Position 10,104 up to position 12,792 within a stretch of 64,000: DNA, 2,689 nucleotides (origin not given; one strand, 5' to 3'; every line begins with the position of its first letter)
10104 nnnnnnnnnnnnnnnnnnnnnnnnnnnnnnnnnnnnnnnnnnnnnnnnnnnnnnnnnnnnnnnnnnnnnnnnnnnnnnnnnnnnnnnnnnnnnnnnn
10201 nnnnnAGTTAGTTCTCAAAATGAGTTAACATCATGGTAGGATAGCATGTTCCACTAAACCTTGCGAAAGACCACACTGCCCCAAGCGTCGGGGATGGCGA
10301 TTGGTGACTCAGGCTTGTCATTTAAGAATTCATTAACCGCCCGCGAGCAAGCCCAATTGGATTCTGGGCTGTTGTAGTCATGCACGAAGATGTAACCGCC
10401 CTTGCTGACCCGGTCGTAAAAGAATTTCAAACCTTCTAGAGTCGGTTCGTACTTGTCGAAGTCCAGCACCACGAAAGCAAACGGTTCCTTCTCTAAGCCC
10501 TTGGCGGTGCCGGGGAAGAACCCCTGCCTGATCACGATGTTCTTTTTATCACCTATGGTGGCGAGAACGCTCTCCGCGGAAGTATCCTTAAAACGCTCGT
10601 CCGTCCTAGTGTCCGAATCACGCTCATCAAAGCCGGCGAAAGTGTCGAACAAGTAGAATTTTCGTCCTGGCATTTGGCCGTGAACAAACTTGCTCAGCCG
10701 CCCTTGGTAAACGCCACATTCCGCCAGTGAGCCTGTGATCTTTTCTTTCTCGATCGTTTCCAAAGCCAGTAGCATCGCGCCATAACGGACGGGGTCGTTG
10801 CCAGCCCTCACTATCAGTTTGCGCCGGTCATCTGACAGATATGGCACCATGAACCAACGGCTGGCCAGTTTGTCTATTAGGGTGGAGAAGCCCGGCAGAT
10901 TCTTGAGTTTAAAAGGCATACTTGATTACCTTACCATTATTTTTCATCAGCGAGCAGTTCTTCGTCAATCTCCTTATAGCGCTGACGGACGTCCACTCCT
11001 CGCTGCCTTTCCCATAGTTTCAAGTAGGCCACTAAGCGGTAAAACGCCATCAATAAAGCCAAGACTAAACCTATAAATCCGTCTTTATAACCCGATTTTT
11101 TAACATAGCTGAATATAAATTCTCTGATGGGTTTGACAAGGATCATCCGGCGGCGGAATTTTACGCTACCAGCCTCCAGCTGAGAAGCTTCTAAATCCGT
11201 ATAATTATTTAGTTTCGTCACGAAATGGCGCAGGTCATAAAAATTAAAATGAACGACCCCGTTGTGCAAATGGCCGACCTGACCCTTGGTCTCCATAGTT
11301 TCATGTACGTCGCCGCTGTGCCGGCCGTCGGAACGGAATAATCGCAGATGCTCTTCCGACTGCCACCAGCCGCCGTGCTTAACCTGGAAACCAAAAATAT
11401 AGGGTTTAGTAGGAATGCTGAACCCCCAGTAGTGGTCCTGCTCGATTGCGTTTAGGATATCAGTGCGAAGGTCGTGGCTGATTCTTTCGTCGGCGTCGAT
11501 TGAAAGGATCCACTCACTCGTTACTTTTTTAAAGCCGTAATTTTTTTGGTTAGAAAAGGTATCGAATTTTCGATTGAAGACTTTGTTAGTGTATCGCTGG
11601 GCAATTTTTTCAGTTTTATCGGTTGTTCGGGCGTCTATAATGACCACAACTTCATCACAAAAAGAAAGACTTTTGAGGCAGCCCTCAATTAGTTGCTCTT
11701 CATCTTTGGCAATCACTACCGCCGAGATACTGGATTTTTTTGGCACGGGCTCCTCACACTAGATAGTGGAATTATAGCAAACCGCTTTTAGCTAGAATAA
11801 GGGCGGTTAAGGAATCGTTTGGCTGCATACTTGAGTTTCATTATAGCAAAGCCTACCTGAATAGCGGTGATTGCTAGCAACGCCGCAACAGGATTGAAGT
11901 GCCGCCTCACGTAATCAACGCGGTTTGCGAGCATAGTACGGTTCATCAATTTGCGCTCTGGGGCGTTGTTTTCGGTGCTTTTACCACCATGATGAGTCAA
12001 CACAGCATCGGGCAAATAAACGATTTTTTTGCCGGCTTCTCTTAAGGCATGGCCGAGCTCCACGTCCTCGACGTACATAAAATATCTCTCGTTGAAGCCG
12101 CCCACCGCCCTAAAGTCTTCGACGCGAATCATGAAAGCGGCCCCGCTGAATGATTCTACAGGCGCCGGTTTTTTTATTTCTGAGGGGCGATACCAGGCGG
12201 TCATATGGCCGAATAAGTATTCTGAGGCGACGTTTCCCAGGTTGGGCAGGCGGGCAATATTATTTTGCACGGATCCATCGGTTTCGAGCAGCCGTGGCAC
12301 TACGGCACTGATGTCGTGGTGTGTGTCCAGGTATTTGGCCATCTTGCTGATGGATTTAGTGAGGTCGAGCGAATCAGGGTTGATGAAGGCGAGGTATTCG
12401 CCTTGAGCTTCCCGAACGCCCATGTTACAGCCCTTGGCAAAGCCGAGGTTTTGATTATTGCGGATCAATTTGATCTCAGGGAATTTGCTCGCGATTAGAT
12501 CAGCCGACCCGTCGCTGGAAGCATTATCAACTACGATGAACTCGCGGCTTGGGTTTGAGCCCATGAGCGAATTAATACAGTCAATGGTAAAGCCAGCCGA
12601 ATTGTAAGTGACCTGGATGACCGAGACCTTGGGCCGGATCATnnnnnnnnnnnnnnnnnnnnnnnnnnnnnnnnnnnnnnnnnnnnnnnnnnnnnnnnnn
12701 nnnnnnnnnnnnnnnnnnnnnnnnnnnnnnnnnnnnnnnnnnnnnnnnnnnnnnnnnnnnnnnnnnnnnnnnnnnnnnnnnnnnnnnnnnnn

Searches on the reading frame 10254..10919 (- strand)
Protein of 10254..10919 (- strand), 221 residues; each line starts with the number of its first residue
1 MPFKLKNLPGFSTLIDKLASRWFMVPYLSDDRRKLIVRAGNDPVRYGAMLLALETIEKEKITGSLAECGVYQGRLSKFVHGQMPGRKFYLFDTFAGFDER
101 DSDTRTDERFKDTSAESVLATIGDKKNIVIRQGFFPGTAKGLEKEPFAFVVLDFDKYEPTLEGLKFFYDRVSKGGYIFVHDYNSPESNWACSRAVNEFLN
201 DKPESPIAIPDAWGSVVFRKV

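Call 82: search_protein_families(library=pfam, proteins=[window:10254-10919:-], max_evalue=0.0001)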
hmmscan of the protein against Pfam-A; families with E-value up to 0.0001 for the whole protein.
window:10254-10919:- (221 aa): 2 families
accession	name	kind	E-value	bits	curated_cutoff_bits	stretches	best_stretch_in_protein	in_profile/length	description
PF05711.17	TylF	-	1.5e-19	70.7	23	1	52-219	82-263/264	Macrocin-O-methyltransferase (TylF)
PF13578.12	Methyltransf_24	-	3.3e-07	31.6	26.3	1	67-182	2-105/105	Methyltransferase domain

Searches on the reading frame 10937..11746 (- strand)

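Call 82: search_protein_families(library=pfam, proteins=[window:10937-11746:-], max_evalue=0.0001)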
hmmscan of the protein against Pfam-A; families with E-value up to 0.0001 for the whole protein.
window:10937-11746:- (269 aa): 1 family
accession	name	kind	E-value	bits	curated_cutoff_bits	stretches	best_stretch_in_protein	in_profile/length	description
PF00535.33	Glycos_transf_2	-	5.2e-14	53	23.3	1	8-147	1-152/168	Glycosyl transferase family 2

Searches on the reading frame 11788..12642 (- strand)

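Call 82: search_protein_families(library=pfam, proteins=[window:11788-12642:-], max_evalue=0.0001)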
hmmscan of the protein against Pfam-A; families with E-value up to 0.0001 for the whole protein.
window:11788-12642:- (284 aa): 5 families
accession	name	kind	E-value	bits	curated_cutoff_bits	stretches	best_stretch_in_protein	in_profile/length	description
PF00535.33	Glycos_transf_2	-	2.3e-22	80.1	23.3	1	7-145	1-132/168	Glycosyl transferase family 2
PF13641.12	Glyco_tranf_2_3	-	1e-09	39.2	27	1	4-235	1-226/230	Glycosyltransferase like family 2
PF10111.15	Glyco_tranf_2_2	-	5e-07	29.9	27.3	1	31-205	28-204/276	Glycosyltransferase like family 2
PF13632.12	Glyco_trans_2_3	-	3.6e-06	27.4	27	1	157-249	67-154/198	Glycosyl transferase family group 2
PF02709.20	Glyco_transf_7C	-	1.4e-05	25.1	23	1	156-210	10-65/78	N-terminal domain of galactosyltransferase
